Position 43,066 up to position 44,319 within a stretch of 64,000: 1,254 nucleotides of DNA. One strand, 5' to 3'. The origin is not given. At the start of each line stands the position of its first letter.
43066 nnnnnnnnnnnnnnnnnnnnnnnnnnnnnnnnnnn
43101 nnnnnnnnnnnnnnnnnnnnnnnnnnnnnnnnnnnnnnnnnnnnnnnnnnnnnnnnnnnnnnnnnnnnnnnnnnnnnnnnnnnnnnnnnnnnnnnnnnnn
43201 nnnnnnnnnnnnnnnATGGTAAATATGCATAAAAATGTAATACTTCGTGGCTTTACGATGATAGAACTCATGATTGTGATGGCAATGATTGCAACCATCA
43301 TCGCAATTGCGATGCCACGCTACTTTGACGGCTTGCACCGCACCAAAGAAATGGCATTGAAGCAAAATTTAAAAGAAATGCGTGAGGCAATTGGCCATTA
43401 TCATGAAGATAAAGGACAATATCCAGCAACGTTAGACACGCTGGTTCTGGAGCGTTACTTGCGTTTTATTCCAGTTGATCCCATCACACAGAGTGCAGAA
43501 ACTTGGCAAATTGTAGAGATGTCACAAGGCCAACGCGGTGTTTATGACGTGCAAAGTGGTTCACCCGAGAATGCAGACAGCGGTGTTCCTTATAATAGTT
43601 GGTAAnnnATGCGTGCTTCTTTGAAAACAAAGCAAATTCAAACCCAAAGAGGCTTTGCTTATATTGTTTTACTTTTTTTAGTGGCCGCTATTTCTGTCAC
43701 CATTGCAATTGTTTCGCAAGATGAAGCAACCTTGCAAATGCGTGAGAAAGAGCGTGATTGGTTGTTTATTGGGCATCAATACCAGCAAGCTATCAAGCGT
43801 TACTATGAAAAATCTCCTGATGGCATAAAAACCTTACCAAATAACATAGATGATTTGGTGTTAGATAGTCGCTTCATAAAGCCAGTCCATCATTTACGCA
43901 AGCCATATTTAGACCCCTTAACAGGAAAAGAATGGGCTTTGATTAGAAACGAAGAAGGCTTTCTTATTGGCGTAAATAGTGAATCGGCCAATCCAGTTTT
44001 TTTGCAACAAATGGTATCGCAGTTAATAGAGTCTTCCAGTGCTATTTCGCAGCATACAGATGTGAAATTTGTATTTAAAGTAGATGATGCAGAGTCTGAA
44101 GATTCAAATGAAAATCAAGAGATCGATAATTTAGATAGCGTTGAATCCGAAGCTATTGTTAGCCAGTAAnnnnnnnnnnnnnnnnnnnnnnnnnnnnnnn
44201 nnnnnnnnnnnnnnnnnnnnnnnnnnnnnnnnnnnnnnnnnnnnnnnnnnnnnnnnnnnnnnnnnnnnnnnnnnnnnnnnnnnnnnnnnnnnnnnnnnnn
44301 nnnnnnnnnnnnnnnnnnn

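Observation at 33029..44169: Cluster 1: complete non-canonical type-IV-filament / T2SS-like machine carried on the island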

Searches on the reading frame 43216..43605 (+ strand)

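Call 6: search_protein_families(library=pfam, proteins=[window:43216-43605:+], max_evalue=0.01)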
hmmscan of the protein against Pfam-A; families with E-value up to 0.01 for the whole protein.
window:43216-43605:+ (129 aa): 1 family
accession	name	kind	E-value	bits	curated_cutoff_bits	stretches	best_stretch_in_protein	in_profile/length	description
PF07963.17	N_methyl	-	9e-05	22.3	21.2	1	11-33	5-27/27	Prokaryotic N-terminal methylation motif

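Call 7: search_protein_families(library=ncbifam, proteins=[window:43216-43605:+], max_evalue=0.01)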
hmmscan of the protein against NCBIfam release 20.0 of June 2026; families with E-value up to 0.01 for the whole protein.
window:43216-43605:+ (129 aa): 13 families
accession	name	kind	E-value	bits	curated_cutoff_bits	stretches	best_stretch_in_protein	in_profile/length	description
TIGR01710.1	typeII_sec_gspG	equivalog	1.2e-11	44.7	88.85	1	11-75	1-65/134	type II secretion system major pseudopilin GspG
NF041775.1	typeIV_PilA_Myxo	equivalog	2.9e-10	40.5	400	1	10-70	10-70/214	type IV pilin protein PilA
NF007862.0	PRK10574.1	equivalog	2.5e-07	30.9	138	1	11-60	5-54/145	prepilin peptidase-dependent pilin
NF040999.1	pilin_ComGC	equivalog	2.5e-06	27.6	75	1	11-83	2-73/84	competence type IV pilus major pilin ComGC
TIGR02532.1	IV_pilin_GFxxxE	domain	5.2e-06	26.1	16.3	1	11-33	2-24/24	prepilin-type N-terminal cleavage/methylation domain-containing protein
NF041013.1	T4P_ComGE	equivalog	6.6e-06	26.1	49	1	11-67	4-61/83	competence type IV pilus minor pilin ComGE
TIGR01708.2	typeII_sec_gspH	equivalog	9.4e-05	22.5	80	1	11-34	2-25/169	type II secretion system minor pseudopilin GspH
TIGR02596.1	TIGR02596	subfamily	0.00014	22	70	1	13-100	1-83/196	Verru_Chthon cassette protein D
TIGR01711.1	gspJ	equivalog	0.0002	21.2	64.85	1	11-65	1-56/192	type II secretion system minor pseudopilin GspJ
NF045472.1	Opp4B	equivalog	0.0025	17.1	450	1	4-71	1-68/319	oligopeptide ABC transporter permease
NF007848.0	PRK10557.1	equivalog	0.0028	17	120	1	5-48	5-47/192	prepilin peptidase-dependent protein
NF040982.1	ComGD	equivalog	0.0032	17.9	70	1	11-52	2-43/139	competence type IV pilus minor pilin ComGD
NF007800.0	PRK10506.1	equivalog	0.0048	16.7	158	1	11-64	9-59/163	prepilin peptidase-dependent protein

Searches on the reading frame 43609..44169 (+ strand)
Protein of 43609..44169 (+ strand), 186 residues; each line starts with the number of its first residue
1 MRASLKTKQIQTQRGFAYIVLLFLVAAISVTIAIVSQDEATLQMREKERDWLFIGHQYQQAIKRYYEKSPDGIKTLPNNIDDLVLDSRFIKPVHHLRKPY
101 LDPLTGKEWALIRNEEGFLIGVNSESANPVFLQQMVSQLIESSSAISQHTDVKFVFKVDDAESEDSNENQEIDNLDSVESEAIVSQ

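Call 6: search_protein_families(library=pfam, proteins=[window:43609-44169:+], max_evalue=0.01)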
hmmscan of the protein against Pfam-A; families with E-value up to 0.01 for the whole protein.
window:43609-44169:+ (186 aa): 0 families

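Call 7: search_protein_families(library=ncbifam, proteins=[window:43609-44169:+], max_evalue=0.01)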
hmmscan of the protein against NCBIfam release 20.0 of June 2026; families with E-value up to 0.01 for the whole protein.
window:43609-44169:+ (186 aa): 0 families

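Call 60: search_protein_families(library=pfam, proteins=[window:43609-44169:+], max_evalue=5)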
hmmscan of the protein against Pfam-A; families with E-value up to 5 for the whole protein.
window:43609-44169:+ (186 aa): 1 family
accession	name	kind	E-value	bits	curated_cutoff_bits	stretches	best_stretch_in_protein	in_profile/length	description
PF19723.4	DUF6216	-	0.057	13.1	27.3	1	9-62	118-172/270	Family of unknown function (DUF6216)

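Call 65: search_solved_structures(query=A6, max_evalue=10)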
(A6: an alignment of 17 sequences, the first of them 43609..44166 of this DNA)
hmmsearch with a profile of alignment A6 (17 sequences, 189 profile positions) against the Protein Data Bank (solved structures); distinct sequences matched with E-value up to 10: 3.
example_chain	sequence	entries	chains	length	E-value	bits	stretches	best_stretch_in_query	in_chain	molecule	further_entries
9egp_A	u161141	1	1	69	0.097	15.4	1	8-40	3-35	Geopilin domain 1 protein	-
7tgg_A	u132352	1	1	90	0.26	14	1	6-35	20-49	Geopilin domain 1 protein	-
9laa_A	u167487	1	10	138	0.91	12.2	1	6-35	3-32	Type IV pilin protein PilA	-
